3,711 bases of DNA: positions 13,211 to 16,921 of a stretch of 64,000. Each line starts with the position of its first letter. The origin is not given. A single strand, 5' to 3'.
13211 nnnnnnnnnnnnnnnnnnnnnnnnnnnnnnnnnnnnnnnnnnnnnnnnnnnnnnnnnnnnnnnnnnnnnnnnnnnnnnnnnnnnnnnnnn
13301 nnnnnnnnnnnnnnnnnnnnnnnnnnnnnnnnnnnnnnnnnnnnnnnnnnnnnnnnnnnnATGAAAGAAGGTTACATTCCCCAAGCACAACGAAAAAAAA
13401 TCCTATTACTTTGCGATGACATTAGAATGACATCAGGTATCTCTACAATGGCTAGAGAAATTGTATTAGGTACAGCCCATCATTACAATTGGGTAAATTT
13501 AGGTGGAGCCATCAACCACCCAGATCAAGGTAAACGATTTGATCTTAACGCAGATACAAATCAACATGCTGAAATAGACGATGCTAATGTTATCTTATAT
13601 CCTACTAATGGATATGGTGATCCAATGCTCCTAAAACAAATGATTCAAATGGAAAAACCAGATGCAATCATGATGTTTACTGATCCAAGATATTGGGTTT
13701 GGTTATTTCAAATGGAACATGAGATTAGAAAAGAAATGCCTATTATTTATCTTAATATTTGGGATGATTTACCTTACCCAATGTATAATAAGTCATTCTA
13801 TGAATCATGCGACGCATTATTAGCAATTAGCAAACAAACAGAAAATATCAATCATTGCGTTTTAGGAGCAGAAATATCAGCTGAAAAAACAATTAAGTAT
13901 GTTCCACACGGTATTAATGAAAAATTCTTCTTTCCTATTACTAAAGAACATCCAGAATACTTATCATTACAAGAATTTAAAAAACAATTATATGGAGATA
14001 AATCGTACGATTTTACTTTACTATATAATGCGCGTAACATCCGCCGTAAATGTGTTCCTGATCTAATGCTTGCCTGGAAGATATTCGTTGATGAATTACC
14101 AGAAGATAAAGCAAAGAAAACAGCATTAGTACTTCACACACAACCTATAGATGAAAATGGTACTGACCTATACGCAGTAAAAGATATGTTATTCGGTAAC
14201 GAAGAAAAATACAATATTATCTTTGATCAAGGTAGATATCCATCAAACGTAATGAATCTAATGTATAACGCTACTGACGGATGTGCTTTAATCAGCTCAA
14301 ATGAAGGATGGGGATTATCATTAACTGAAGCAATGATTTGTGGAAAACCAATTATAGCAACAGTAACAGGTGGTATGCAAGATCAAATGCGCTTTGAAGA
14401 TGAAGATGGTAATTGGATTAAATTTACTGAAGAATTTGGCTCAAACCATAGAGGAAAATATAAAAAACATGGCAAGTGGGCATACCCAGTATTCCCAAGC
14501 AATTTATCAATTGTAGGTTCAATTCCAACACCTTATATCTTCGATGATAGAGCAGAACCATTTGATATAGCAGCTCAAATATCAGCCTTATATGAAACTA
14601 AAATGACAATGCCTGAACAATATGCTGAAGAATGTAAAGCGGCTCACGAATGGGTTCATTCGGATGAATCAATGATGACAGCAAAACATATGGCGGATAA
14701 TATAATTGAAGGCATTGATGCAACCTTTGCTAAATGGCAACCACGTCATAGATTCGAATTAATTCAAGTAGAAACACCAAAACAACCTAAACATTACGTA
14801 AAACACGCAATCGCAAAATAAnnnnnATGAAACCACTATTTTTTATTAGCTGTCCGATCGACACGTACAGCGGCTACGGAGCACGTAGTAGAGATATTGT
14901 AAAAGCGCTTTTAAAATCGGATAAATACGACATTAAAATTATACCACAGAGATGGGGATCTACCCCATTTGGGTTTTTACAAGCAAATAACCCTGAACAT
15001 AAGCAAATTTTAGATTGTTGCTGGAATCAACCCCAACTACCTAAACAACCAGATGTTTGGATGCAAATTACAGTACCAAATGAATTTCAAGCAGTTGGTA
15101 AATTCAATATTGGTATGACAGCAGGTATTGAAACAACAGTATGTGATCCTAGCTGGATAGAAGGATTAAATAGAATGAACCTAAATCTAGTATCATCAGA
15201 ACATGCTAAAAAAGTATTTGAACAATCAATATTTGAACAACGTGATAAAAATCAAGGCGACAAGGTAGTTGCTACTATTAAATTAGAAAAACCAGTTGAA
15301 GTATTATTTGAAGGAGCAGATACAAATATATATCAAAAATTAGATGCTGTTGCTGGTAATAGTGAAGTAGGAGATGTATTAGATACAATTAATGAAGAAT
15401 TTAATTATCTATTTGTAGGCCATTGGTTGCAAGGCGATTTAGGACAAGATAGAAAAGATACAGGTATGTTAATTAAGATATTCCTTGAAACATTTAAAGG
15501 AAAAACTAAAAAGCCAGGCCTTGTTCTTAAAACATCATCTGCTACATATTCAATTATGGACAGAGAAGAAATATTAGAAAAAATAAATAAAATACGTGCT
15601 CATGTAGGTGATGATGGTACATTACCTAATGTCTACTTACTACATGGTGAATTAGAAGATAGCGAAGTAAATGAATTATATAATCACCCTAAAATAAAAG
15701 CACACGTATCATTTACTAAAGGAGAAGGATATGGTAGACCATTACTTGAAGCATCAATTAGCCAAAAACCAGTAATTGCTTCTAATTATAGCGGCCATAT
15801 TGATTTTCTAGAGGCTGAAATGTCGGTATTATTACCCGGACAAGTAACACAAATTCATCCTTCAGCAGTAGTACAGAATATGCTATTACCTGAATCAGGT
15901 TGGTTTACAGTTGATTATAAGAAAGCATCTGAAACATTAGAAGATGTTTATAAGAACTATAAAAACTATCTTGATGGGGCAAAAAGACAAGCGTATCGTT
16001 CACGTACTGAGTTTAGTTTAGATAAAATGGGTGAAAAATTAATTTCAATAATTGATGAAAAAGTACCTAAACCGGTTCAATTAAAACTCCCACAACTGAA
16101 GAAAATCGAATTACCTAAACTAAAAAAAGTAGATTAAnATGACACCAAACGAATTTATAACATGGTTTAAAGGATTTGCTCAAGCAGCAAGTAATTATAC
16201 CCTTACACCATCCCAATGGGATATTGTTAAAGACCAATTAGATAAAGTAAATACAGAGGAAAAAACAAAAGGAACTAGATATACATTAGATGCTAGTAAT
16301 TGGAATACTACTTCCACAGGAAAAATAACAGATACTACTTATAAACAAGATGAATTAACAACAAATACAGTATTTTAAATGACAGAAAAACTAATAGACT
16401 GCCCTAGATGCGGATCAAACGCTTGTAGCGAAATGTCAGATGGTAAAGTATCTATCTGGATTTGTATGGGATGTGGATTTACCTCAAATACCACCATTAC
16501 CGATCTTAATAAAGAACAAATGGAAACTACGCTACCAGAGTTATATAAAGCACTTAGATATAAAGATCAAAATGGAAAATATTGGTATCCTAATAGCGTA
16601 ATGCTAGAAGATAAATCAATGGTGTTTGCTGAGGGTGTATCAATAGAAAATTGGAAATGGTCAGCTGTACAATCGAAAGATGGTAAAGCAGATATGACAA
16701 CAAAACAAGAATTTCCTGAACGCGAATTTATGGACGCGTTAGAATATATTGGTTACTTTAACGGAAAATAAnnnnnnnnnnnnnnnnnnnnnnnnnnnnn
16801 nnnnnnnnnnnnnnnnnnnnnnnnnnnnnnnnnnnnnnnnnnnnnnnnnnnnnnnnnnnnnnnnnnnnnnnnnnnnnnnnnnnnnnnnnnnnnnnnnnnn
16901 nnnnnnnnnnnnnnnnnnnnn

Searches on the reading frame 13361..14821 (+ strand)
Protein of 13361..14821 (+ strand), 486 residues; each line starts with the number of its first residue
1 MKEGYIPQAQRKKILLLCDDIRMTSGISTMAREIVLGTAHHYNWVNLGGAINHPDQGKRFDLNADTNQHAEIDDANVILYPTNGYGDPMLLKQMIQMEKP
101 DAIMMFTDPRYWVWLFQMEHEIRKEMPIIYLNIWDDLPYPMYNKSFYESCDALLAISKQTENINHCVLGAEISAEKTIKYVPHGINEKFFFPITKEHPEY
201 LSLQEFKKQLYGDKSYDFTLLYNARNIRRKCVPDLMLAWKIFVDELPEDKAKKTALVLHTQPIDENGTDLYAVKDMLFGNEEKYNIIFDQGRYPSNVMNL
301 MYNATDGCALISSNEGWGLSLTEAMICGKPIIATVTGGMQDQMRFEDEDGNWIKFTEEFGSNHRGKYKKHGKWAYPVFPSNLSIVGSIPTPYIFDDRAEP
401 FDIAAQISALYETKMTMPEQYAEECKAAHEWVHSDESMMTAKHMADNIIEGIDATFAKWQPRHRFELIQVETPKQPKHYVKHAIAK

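Call 43: search_protein_families(library=pfam, proteins=[window:13361-14821:+], max_evalue=1)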
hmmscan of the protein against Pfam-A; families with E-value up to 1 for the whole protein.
window:13361-14821:+ (486 aa): 2 families
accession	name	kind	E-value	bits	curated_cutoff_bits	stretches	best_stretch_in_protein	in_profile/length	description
PF00534.26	Glycos_transf_1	-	2e-09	37.7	26.4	1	284-355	73-142/172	Glycosyl transferases group 1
PF13692.12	Glyco_trans_1_4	-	9.7e-07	29.6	27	1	298-350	70-121/142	Glycosyl transferases group 1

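Call 54: search_protein_families(library=ncbifam, proteins=[window:13361-14821:+], max_evalue=0.001)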
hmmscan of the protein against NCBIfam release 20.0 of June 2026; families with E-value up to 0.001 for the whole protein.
window:13361-14821:+ (486 aa): 7 families
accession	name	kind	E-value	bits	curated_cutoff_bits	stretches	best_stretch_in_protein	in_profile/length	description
TIGR04047.1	MSMEG_0565_glyc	hypoth_equivalog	2.2e-05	23.7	259.85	1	290-335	262-307/373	MSMEG_0565 family glycosyltransferase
TIGR03999.1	thiol_BshA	equivalog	4.3e-05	22.6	273.7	1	299-343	267-311/375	N-acetyl-alpha-D-glucosaminyl L-malate synthase BshA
TIGR03088.1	stp2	hypoth_equivalog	4.5e-05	22.7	409.05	1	295-352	264-319/374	TIGR03088 family PEP-CTERM/XrtA system glycosyltransferase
TIGR02149.1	glgA_Coryne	subfamily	7.9e-05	21.9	302.4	1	144-343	139-322/391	glycogen synthase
TIGR03449.1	mycothiol_MshA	equivalog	0.00031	19.7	462.5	1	295-340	294-339/406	D-inositol-3-phosphate glycosyltransferase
NF041139.1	TreT_Thcocales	equivalog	0.00054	18.8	775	1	298-343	307-352/412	trehalose synthase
NF041876.1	EPS_EpsE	equivalog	0.00069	19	400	0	302-343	293-334/389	exopolysaccharide biosynthesis GT4 family glycosyltransferase EpsE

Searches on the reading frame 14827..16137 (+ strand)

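Call 43: search_protein_families(library=pfam, proteins=[window:14827-16137:+], max_evalue=1)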
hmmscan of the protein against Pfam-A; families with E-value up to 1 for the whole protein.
window:14827-16137:+ (436 aa): 4 families
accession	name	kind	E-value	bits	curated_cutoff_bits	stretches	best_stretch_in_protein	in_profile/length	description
PF00534.26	Glycos_transf_1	-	1.9e-06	27.9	26.4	1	271-329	76-132/172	Glycosyl transferases group 1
PF13692.12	Glyco_trans_1_4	-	0.00071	20.3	27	1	267-330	59-117/142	Glycosyl transferases group 1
PF24902.1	Ig_NUP210_9th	-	0.0067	17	27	1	283-302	7-26/79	NUP210, Ig-like domain 9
PF20706.3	GT4-conflict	-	0.31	10.4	26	1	299-386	291-366/385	Family 4 Glycosyltransferase in conflict systems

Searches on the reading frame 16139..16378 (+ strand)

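Call 43: search_protein_families(library=pfam, proteins=[window:16139-16378:+], max_evalue=1)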
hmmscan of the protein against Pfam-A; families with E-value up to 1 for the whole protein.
window:16139-16378:+ (79 aa): 1 family
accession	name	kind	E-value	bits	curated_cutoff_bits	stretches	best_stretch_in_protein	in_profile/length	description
PF12690.13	BsuPI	-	0.025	15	22.9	1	11-54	57-96/101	Intracellular proteinase inhibitor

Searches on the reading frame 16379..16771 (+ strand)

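Call 43: search_protein_families(library=pfam, proteins=[window:16379-16771:+], max_evalue=1)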
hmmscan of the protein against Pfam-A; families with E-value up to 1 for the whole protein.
window:16379-16771:+ (130 aa): 9 families
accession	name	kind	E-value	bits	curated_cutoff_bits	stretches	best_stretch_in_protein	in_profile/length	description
PF14354.12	Lar_restr_allev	-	8.5e-05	23.2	28.6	1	4-41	2-39/58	Restriction alleviation protein Lar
PF13453.11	Zn_ribbon_TFIIB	-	0.0016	18.2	22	1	7-33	1-26/41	Transcription factor zinc-finger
PF09526.16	DUF2387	-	0.0052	17.2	25.9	1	8-49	11-53/72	Probable metal-binding protein (DUF2387)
PF12760.12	Zn_ribbon_IS1595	-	0.034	14.6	25.4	1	7-33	20-44/46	Transposase zinc-ribbon domain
PF00236.23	Hormone_6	-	0.09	13.2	25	1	6-37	10-41/96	Glycoprotein hormone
PF07282.18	Cas12f1-like_TNB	-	0.18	12.4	26.3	1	8-37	31-51/60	Cas12f1-like, TNB domain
PF22107.2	Pch2_N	-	0.19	12.8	27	1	43-80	15-51/91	Pch2 N-terminal domain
PF22601.2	RIM2a_ZnF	-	0.21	12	27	1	8-32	25-49/52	RIM2-alpha zinc finger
PF23451.1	Zn_ribbon_PaaD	-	0.9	9.7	27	0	3-20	12-29/53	PaaD zinc beta ribbon domain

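Call 99: search_protein_families(library=phrogs, proteins=[window:16379-16771:+], max_evalue=0.001)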
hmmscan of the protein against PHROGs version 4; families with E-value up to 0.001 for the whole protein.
window:16379-16771:+ (130 aa): 0 families
